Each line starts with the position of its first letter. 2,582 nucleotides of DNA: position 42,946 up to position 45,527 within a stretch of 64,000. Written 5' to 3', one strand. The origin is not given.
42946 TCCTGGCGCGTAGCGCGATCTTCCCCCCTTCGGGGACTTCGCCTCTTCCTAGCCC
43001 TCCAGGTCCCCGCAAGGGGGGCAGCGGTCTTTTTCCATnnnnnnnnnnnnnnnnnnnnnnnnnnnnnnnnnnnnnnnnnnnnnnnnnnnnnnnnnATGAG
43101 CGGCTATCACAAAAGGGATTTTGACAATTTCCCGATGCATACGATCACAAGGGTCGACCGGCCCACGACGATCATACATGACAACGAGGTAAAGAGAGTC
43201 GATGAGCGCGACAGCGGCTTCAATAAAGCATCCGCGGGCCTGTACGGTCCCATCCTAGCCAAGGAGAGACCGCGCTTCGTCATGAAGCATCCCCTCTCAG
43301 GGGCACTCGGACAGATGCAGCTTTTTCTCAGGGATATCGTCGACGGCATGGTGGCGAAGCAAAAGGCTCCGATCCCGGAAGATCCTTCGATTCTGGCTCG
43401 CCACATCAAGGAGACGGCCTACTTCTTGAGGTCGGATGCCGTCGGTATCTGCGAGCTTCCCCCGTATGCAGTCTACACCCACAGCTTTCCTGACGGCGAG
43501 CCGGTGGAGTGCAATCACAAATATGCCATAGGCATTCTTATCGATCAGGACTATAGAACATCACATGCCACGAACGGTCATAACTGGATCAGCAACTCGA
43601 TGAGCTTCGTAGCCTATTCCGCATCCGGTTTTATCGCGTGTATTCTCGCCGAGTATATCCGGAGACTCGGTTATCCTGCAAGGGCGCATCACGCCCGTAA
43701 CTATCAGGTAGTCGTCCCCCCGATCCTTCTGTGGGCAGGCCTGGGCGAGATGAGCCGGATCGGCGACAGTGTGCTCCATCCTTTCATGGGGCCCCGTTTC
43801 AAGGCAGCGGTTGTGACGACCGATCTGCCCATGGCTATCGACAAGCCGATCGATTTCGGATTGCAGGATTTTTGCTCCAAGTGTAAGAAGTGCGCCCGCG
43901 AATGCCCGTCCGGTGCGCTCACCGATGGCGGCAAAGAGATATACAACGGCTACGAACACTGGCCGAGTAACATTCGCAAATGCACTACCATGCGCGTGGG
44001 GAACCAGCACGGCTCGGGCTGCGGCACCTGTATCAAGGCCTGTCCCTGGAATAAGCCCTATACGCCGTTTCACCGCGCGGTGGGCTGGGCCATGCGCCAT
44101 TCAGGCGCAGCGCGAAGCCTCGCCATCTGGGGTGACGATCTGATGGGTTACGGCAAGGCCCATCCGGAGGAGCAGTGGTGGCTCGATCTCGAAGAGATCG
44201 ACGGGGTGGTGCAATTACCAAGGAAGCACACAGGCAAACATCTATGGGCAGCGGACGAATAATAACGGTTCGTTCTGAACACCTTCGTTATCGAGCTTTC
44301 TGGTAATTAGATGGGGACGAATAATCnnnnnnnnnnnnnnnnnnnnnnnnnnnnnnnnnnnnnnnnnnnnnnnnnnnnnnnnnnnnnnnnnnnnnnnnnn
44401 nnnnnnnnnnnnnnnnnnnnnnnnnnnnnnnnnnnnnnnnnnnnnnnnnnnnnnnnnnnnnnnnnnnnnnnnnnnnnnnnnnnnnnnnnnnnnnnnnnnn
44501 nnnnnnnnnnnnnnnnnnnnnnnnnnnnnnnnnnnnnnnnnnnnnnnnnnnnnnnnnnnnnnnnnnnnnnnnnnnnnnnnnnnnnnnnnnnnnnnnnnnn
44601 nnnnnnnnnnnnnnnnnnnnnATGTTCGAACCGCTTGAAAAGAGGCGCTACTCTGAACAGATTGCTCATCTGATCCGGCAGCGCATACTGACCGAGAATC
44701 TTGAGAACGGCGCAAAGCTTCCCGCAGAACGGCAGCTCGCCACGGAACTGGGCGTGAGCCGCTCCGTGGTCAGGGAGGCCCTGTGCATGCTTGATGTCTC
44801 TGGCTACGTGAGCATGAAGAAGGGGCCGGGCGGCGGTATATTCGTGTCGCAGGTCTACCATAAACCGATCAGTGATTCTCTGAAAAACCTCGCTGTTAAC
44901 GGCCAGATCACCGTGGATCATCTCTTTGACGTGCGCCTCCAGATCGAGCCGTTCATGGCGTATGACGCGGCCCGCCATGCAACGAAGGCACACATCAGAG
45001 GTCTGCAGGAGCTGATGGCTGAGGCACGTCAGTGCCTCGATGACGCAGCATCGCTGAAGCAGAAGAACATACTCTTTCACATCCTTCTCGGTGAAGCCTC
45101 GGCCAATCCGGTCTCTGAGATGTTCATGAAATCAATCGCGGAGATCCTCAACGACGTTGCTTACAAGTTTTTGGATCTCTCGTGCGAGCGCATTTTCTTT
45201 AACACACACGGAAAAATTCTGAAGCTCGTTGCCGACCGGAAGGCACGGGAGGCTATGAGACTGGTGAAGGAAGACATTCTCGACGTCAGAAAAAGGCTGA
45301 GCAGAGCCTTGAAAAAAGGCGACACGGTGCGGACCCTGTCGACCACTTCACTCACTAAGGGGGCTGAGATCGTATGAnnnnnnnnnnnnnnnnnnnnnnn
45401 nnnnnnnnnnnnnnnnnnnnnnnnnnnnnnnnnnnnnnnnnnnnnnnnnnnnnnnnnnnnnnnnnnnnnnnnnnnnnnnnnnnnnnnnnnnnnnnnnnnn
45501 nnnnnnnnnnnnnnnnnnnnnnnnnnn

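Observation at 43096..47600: Two cytoplasmic RdhA-family paralogs with a GntR regulator and an orphan TRAP binding protein, and no RdhB anchor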

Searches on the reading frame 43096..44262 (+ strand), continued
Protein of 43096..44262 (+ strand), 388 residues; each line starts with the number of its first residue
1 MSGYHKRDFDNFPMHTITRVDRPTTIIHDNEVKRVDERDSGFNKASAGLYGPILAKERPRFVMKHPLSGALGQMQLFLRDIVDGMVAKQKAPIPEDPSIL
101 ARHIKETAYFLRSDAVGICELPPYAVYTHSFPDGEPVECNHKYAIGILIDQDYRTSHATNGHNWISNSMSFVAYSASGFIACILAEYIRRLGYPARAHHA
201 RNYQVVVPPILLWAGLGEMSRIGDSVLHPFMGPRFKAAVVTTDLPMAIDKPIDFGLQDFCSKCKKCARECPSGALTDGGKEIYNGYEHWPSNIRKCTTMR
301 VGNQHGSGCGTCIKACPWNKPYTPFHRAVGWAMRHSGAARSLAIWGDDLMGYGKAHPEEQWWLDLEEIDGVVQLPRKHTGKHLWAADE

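Call 37: find_related_loci(query=A1, collection=metagenome_contigs, flank=10000)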
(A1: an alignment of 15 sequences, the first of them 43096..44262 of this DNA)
Query A1 (388 aa) in metagenome_contigs; peptide patterns used: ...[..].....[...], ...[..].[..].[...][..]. (x = any residue, [..] = any of these).
600 stretches matched a pattern (row limit reached: there are more); 560 encode a relative of the query (tblastn E <= 1e-3); the best 80 are kept; 80 distinct loci.
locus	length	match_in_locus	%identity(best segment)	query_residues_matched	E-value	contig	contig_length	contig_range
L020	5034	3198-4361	89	1-388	0e+0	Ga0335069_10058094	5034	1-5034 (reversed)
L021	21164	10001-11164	89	1-388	0e+0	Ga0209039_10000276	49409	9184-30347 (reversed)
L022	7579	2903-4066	90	1-388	0e+0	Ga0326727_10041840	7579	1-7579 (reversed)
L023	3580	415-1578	88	1-388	0e+0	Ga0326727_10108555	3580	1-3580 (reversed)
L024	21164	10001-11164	87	1-388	0e+0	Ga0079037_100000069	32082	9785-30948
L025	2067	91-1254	87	1-388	0e+0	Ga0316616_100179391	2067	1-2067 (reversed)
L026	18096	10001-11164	87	1-388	0e+0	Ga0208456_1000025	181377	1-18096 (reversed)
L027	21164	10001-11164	87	1-388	0e+0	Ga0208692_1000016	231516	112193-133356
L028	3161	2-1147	86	7-388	0e+0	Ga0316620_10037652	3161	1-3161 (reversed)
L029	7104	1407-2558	80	1-384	0e+0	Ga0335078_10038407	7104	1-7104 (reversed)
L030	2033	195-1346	80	1-384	0e+0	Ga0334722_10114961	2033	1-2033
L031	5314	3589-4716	76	1-376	0e+0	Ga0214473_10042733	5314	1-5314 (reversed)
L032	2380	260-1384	77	1-375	0e+0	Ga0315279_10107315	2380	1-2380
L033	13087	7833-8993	73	1-387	0e+0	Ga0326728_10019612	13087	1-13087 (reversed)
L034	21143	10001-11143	78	1-381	0e+0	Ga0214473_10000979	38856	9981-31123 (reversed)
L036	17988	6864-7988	77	1-375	0e+0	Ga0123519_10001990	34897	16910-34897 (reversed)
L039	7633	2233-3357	76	1-375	0e+0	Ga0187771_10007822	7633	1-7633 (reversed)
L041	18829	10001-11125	77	1-375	0e+0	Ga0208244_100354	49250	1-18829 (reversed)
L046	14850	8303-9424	76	1-374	0e+0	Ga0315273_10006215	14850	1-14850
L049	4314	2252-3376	77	1-375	0e+0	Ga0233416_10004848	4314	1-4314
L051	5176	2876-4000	74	1-375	0e+0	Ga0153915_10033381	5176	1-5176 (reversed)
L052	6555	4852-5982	75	1-377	0e+0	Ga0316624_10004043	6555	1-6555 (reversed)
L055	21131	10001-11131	76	1-377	0e+0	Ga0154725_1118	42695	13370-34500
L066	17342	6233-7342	75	1-370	0e+0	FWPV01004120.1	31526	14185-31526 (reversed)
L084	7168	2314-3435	72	1-374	0e+0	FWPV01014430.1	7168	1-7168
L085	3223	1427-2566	70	1-381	0e+0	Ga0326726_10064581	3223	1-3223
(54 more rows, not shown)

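Call 41: search_protein_families(library=pfam, proteins=[L066:5198-6205:+, L041:14103-15047:+, L066:8786-9880:+, L085:358-1308:+, L052:1378-2274:+, L066:2214-3254:+, L084:5763-7133:-, L017:4967-6634:-, L049:1402-1959:-, L036:9085-9594:+], max_evalue=0.0001)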
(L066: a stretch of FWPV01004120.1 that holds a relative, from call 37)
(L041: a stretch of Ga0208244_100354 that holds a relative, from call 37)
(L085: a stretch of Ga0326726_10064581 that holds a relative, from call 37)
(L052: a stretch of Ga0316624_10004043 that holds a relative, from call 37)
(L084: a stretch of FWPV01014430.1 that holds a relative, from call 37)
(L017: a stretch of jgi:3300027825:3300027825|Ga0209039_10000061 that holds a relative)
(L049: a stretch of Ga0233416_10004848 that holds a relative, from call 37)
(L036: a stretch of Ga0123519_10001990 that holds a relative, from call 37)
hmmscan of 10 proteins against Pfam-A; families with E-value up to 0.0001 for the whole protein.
L066:5198-6205:+ (335 aa): 1 family
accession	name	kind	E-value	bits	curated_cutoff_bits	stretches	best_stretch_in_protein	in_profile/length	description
PF04909.20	Amidohydro_2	-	5e-42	145.1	26.4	1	74-334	58-289/289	Amidohydrolase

L041:14103-15047:+ (314 aa): 3 families
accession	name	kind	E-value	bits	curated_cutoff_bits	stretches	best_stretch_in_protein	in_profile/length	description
PF02826.25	2-Hacid_dh_C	-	3.5e-50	170.3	25.1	1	107-279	1-178/178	D-isomer specific 2-hydroxyacid dehydrogenase, NAD binding domain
PF03446.21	NAD_binding_2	-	3.5e-05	24.3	21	1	142-251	2-115/161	NAD binding domain of 6-phosphogluconate dehydrogenase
PF00389.36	2-Hacid_dh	-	4.5e-05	23.6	24.6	1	21-305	13-130/134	D-isomer specific 2-hydroxyacid dehydrogenase, catalytic domain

L066:8786-9880:+ (364 aa): 6 families
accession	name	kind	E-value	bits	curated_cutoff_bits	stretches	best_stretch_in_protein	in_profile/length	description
PF00037.32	Fer4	-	4.8e-09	36.1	21.1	1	313-335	1-23/24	4Fe-4S binding domain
PF12838.12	Fer4_7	-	6.7e-09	36.5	27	1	291-334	2-52/52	4Fe-4S dicluster domain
PF13237.11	Fer4_10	-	2.8e-08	34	25.5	2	285-331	3-53/53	4Fe-4S dicluster domain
PF14697.11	Fer4_21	-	8.3e-08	32.7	35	1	284-337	1-59/59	4Fe-4S dicluster domain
PF12797.12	Fer4_2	-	1.1e-05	25.5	24.5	1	312-332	2-22/22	4Fe-4S binding domain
PF12837.12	Fer4_6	-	3e-05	24.2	25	0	313-334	2-23/24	4Fe-4S binding domain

L085:358-1308:+ (316 aa): 1 family
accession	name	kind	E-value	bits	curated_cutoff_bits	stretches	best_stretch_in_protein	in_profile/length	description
PF08242.18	Methyltransf_12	-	2.2e-05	25.5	30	1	69-141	1-76/98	Methyltransferase domain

L052:1378-2274:+ (298 aa): 2 families
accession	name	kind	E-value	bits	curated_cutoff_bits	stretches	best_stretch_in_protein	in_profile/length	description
PF00941.27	FAD_binding_5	-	2.2e-53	181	27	1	9-178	2-169/170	FAD binding domain in molybdopterin dehydrogenase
PF03450.22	CO_deh_flav_C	-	3.3e-25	88.6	25.5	1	187-287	2-100/102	CO dehydrogenase flavoprotein C-terminal domain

L066:2214-3254:+ (346 aa): 2 families
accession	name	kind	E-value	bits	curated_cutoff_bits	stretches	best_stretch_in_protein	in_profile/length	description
PF16868.10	NMT1_3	-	8.4e-35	121.2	27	1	40-327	1-288/289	NMT1-like family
PF09084.16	NMT1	-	2.6e-09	37.7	20.5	1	111-205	55-149/216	NMT1/THI5 like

L084:5763-7133:- (456 aa): 1 family
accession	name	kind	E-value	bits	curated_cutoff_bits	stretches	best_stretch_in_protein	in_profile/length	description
PF14535.12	AMP-binding_C_2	-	3.2e-07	30.9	25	1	359-448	1-89/96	AMP-binding enzyme C-terminal domain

L017:4967-6634:- (555 aa): 2 families
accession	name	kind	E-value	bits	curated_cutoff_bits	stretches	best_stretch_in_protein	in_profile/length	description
PF00501.34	AMP-binding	-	5.3e-86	289.3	29.9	1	33-410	3-384/384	AMP-binding enzyme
PF13193.12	AMP-binding_C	-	2.2e-12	48.1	24.5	1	465-546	2-76/76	AMP-binding enzyme C-terminal domain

L049:1402-1959:- (185 aa): 1 family
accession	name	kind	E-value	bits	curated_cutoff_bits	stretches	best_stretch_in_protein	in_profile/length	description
PF00293.34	NUDIX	-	9.8e-17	61.7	21.1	1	48-158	8-121/134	NUDIX domain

L036:9085-9594:+ (169 aa): 1 family
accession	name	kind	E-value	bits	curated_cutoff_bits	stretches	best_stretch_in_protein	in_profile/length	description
PF04290.18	DctQ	-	2.5e-21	76.4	28.3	1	37-166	1-129/132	Tripartite ATP-independent periplasmic transporters, DctQ component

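Call 44: search_protein_families(library=pfam, proteins=[L027:708-3044:+, L052:2406-2885:+, L055:3900-5597:+, L027:7488-9896:+, L046:10698-11132:+, L020:1944-3122:+, L051:4106-5020:+, L039:3428-4951:-, L041:5081-5836:-, L055:13213-15348:+], max_evalue=0.0001)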
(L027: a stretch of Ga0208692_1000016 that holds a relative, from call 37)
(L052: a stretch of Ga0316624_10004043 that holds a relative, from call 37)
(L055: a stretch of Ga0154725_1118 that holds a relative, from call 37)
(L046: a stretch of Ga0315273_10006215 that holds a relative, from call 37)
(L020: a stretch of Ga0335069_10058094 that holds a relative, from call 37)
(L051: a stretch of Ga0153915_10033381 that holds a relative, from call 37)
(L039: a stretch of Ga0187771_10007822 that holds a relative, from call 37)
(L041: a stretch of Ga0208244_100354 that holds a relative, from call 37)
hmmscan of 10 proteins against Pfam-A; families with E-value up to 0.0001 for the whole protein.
L027:708-3044:+ (778 aa): 3 families
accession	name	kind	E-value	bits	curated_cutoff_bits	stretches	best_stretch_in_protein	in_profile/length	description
PF20256.3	MoCoBD_2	-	3.7e-50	171.5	27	1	447-713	3-283/283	Molybdopterin cofactor-binding domain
PF02738.23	MoCoBD_1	-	7.1e-47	160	27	1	186-417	12-244/244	Molybdopterin cofactor-binding domain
PF01315.27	Ald_Xan_dh_C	-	1.4e-30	106.3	31.3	1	45-146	2-109/110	Aldehyde oxidase and xanthine dehydrogenase, a/b hammerhead domain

L052:2406-2885:+ (159 aa): 3 families
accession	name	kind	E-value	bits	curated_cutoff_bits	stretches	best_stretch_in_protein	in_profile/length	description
PF01799.25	Fer2_2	-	1e-35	122.2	30.3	1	76-148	1-74/75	[2Fe-2S] binding domain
PF00111.32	Fer2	-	1.8e-09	37.8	21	1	9-62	2-55/77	2Fe-2S iron-sulfur cluster binding domain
PF13085.11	Fer2_3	-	1.4e-07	31.9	27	1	14-83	20-92/107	2Fe-2S iron-sulfur cluster binding domain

L055:3900-5597:+ (565 aa): 6 families
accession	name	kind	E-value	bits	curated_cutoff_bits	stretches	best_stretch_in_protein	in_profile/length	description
PF00890.30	FAD_binding_2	-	4.1e-33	115.6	20.4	1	15-388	1-401/414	FAD binding domain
PF02910.25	Succ_DH_flav_C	-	9.3e-17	61.6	20.8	1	449-562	2-121/130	Fumarate reductase flavoprotein C-term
PF07992.20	Pyr_redox_2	-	3.7e-10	40.1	26.1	0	15-211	2-119/291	Pyridine nucleotide-disulphide oxidoreductase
PF12831.13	FAD_oxidored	-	9.5e-08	32.2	27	1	15-200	1-146/416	FAD dependent oxidoreductase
PF01266.30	DAO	-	2.4e-07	31.1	27.9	0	140-205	149-209/353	FAD dependent oxidoreductase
PF01494.25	FAD_binding_3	-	1.3e-05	25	22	0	13-45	1-33/349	FAD binding domain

L027:7488-9896:+ (802 aa): 10 families
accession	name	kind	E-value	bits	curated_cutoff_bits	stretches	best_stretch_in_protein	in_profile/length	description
PF13604.12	AAA_30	-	2.9e-32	112.4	27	1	348-520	3-180/191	AAA domain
PF14490.11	HHH_RecD2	-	3.9e-23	81.6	27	1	162-252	3-92/92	ATP-dependent RecD2 DNA helicase HHH domain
PF13245.12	AAA_19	-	3.2e-20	73.1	25.1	1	351-473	1-133/134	AAA domain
PF13538.12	UvrD_C_2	-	7.7e-16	58.1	27.4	1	717-765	1-52/52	UvrD-like helicase C-terminal domain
PF23139.1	OB_YrrC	-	6.6e-14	52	27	1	28-94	2-71/76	ATP-dependent DNA helicase YrrC, OB-fold domain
PF01443.25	Viral_helicase1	-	4.7e-12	46.7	21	1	368-472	4-100/228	Viral superfamily 1 RNA helicase core domain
PF14520.12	HHH_5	-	2.3e-11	44.5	27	1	109-156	7-53/57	Helix-hairpin-helix domain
PF13086.12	AAA_11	-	1.7e-09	38.3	27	0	425-472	209-253/257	AAA domain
PF18335.7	SH3_13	-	7.3e-09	35.7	41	1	613-697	1-65/65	ATP-dependent RecD-like DNA helicase SH3 domain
PF05970.20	PIF1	-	4.7e-06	26.8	25.9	0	348-409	3-67/223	PIF1-like helicase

L046:10698-11132:+ (144 aa): 1 family
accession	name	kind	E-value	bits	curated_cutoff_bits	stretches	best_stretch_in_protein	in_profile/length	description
PF01850.27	PIN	-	1.6e-09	38.8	23.6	1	4-129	2-119/120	PIN domain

L020:1944-3122:+ (392 aa): 2 families
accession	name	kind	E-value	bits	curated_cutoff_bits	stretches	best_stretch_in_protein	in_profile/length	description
PF07786.18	HGSNAT_cat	-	2.9e-13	50.3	22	1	14-251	1-196/222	Heparan-alpha-glucosaminide N-acetyltransferase, catalytic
PF01757.29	Acyl_transf_3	-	3.2e-06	26.9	31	1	17-368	3-318/326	Acyltransferase domain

L051:4106-5020:+ (304 aa): 1 family
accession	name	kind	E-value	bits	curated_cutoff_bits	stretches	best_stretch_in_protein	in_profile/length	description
PF00892.27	EamA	-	4.9e-37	127.7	28.2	2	159-295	2-134/135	EamA-like transporter family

L039:3428-4951:- (507 aa): 3 families
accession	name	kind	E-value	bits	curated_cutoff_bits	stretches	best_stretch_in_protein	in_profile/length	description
PF01977.22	UbiD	-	4.9e-62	209.2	23.3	1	160-355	3-204/206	3-octaprenyl-4-hydroxybenzoate carboxy-lyase Rift-related domain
PF20695.2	UbiD_N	-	7.1e-19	68.1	24.3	1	69-135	1-66/78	3-octaprenyl-4-hydroxybenzoate carboxy-lyase N-terminal domain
PF20696.2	UbiD_C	-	4e-12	46.7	24.2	1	375-463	12-92/127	3-octaprenyl-4-hydroxybenzoate carboxy-lyase C-terminal domain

L041:5081-5836:- (251 aa): 1 family
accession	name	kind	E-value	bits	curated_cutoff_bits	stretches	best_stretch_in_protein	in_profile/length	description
PF00850.24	Hist_deacetyl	-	2.9e-41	142.2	27.9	2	20-157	4-170/298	Histone deacetylase domain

L055:13213-15348:+ (711 aa): 3 families
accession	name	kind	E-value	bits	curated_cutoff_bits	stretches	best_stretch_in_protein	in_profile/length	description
PF00384.28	Molybdopterin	-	9.1e-41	140.5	24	1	80-499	1-351/353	Molybdopterin oxidoreductase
PF01568.27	Molydop_binding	-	1.4e-21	77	26.8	1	598-702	1-108/110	Molydopterin dinucleotide binding domain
PF04879.21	Molybdop_Fe4S4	-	3.1e-12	46.7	22.7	1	24-76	4-54/55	Molybdopterin oxidoreductase Fe4S4 domain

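Call 64: predict_structure(alignment_id=A2)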
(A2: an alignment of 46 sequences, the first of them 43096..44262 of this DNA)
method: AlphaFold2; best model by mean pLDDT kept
length: 388 residues; sequences in the alignment: 46
mean_pLDDT: 90.4   pTM: 0.90
mean pLDDT of the five models: 90.4, 88.7, 88.3, 87.3, 86.4
residues with pLDDT >= 90: 286; 70-90: 78; 50-70: 15; < 50: 9
segments of 3 or more residues with pLDDT < 50: 1-7
pLDDT, mean of each block of 10 residues (from residue 1): 44 88 93 93 95 92 91 91 96 96 97 97 96 93 98 88 89 96 98 97 95 97 91 96 98 96 94 93 93 93 78 91 87 93 92 86 87 73 59
secondary structure, 60 per line:
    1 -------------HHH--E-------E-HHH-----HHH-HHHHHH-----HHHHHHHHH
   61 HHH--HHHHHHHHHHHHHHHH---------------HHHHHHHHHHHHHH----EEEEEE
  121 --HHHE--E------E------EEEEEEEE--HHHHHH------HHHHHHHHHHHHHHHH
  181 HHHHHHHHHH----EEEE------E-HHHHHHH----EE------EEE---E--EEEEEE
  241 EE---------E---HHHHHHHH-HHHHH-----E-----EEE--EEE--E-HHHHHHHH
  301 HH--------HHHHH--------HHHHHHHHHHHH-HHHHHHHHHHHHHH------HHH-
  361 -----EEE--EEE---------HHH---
elements in order: H41-46 H52-63 H66-81 H97-110 E115-120 E143-150 H153-158 H165-190 E195-198 H207-213 E226-228 E235-242 H256-263 H265-269 E281-283 E286-288 H293-302 H311-315 H324-335 H337-350 E366-368 E371-373

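Call 67: fold_search(model_id=the predicted structure, library=pdb)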
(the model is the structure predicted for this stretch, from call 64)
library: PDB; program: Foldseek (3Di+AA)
matches with E <= 10: 107; with E <= 0.001: 46
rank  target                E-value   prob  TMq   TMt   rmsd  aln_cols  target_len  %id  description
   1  6zy1_C                1.3e-40  1.00  0.91  0.51   2.7       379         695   44  Catabolic reductive dehalogenase NpRdhA, N-terminally tagged in complex with 3-bromo-4-hydroxybenzoic acid (released 2020-09-16)
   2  4ras_B                1.6e-40  1.00  0.92  0.52   1.7       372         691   44  Reductive dehalogenase structure suggests a mechanism for B12-dependent dehalogenation (released 2014-10-15)
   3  6zy0_A                3.2e-40  1.00  0.93  0.52   1.7       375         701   43  Catabolic reductive dehalogenase NpRdhA, N-terminally tagged, K488Q variant (released 2020-09-16)
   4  6zxx_C                3.2e-40  1.00  0.92  0.52   2.4       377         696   44  Catabolic reductive dehalogenase NpRdhA, N-terminally tagged. (released 2020-09-16)
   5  6zxu_C                3.4e-40  1.00  0.91  0.52   2.3       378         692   43  Catabolic reductive dehalogenase NpRdhA, N-terminally tagged. (released 2020-09-16)
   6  6zxx_B                4.8e-40  1.00  0.90  0.51   2.3       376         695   44  Catabolic reductive dehalogenase NpRdhA, N-terminally tagged. (released 2020-09-16)
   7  6zxu_B                6.0e-40  1.00  0.91  0.52   2.3       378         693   43  Catabolic reductive dehalogenase NpRdhA, N-terminally tagged. (released 2020-09-16)
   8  6zxx_A                7.2e-40  1.00  0.90  0.51   2.8       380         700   43  Catabolic reductive dehalogenase NpRdhA, N-terminally tagged. (released 2020-09-16)
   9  6zy0_C                1.9e-39  1.00  0.92  0.52   1.7       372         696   44  Catabolic reductive dehalogenase NpRdhA, N-terminally tagged, K488Q variant (released 2020-09-16)
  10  6zy0_B                2.1e-39  1.00  0.92  0.52   1.7       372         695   44  Catabolic reductive dehalogenase NpRdhA, N-terminally tagged, K488Q variant (released 2020-09-16)
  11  6zxu_A                2.6e-39  1.00  0.92  0.51   2.2       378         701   43  Catabolic reductive dehalogenase NpRdhA, N-terminally tagged. (released 2020-09-16)
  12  4ras_A                3.1e-39  1.00  0.92  0.52   1.7       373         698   44  Reductive dehalogenase structure suggests a mechanism for B12-dependent dehalogenation (released 2014-10-15)
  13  6zy1_B                7.1e-39  1.00  0.92  0.52   2.2       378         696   43  Catabolic reductive dehalogenase NpRdhA, N-terminally tagged in complex with 3-bromo-4-hydroxybenzoic acid (released 2020-09-16)
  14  4ras_C                1.5e-38  1.00  0.92  0.52   1.7       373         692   44  Reductive dehalogenase structure suggests a mechanism for B12-dependent dehalogenation (released 2014-10-15)
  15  4ur3_A                9.2e-21  1.00  0.64  0.55  10.6       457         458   18  Crystal structure of the PCE reductive dehalogenase from S. multivorans P2(1) crystal form (released 2014-10-15)
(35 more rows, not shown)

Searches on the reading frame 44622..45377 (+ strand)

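Call 3: search_protein_families(library=pfam, proteins=[window:44622-45377:+], max_evalue=0.01)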
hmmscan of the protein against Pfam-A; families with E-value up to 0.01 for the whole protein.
window:44622-45377:+ (251 aa): 5 families
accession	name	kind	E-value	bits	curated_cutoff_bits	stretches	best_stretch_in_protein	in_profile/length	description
PF00392.27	GntR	-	3.5e-19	68.7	27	1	11-70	2-61/64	Bacterial regulatory proteins, gntR family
PF07729.17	FCD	-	1.8e-15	57.9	24.3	1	101-218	2-122/125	FCD domain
PF02082.26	Rrf2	-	0.00021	21.9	30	1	36-73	26-63/132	Iron-dependent Transcriptional regulator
PF07840.17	FadR_C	-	0.00041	20.7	23.6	1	97-217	26-143/164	FadR C-terminal domain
PF01325.25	Fe_dep_repress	-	0.0015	19.1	26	1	28-67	17-56/60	Iron dependent repressor, N-terminal DNA binding domain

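Call 4: search_protein_families(library=ncbifam, proteins=[window:44622-45377:+], max_evalue=0.01)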
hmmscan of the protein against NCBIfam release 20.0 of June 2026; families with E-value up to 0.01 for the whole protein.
window:44622-45377:+ (251 aa): 27 families (the best 25 are shown)
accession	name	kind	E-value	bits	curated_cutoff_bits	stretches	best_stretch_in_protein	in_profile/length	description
NF003011.0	PRK03837.1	subfamily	3.6e-29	102.1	260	1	3-225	7-232/241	transcriptional regulator NanR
NF007741.0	PRK10421.1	equivalog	3.6e-25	88.8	311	1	7-179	5-181/262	transcriptional regulator LldR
NF008571.0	PRK11523.1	equivalog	2e-22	79.9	396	1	5-203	4-202/258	transcriptional regulator ExuR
NF007001.0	PRK09464.1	equivalog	2e-20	73.5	330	1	7-187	8-188/254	pyruvate dehydrogenase complex transcriptional repressor PdhR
NF007442.0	PRK09990.1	equivalog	1.2e-17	64.2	301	1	6-231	7-240/256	transcriptional regulator GlcC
NF007588.0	PRK10225.1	equivalog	1.4e-17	63.9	442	1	7-226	7-231/257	Uxu operon transcriptional regulator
TIGR03338.1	phnR_burk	equivalog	7.9e-15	55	271.5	1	15-225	17-212/212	phosphonate utilization associated transcriptional regulator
NF052282.1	PLP_TF_PdxR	equivalog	2.2e-13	50.1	320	1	11-86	3-76/448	MocR-like pyridoxine biosynthesis transcription factor PdxR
NF003444.0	PRK04984.1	equivalog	8.1e-13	48.4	189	1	20-217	18-214/239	fatty acid metabolism transcriptional regulator FadR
NF052290.2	MocR_like_YczR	exception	5.6e-12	45.1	487.4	1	8-79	18-89/458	MocR-like transcription factor YczR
TIGR02812.1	fadR_gamma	equivalog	4e-11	43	249.2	1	19-216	16-212/235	fatty acid metabolism transcriptional regulator FadR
TIGR02404.1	trehalos_R_Bsub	equivalog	1e-10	41.7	211.95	1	12-85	3-76/233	trehalose operon repressor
NF052441.1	TransRegRv0792c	equivalog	1.7e-10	40.6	400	1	11-85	18-90/260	Rv0792c family HTH-type transcriptional regulator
TIGR02325.1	C_P_lyase_phnF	equivalog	1.8e-09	37.5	156.8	1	12-74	11-73/238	phosphonate metabolism transcriptional regulator PhnF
TIGR02018.2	his_ut_repres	equivalog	3.7e-09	36.3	220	1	12-71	2-61/226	histidine utilization transcriptional repressor HutC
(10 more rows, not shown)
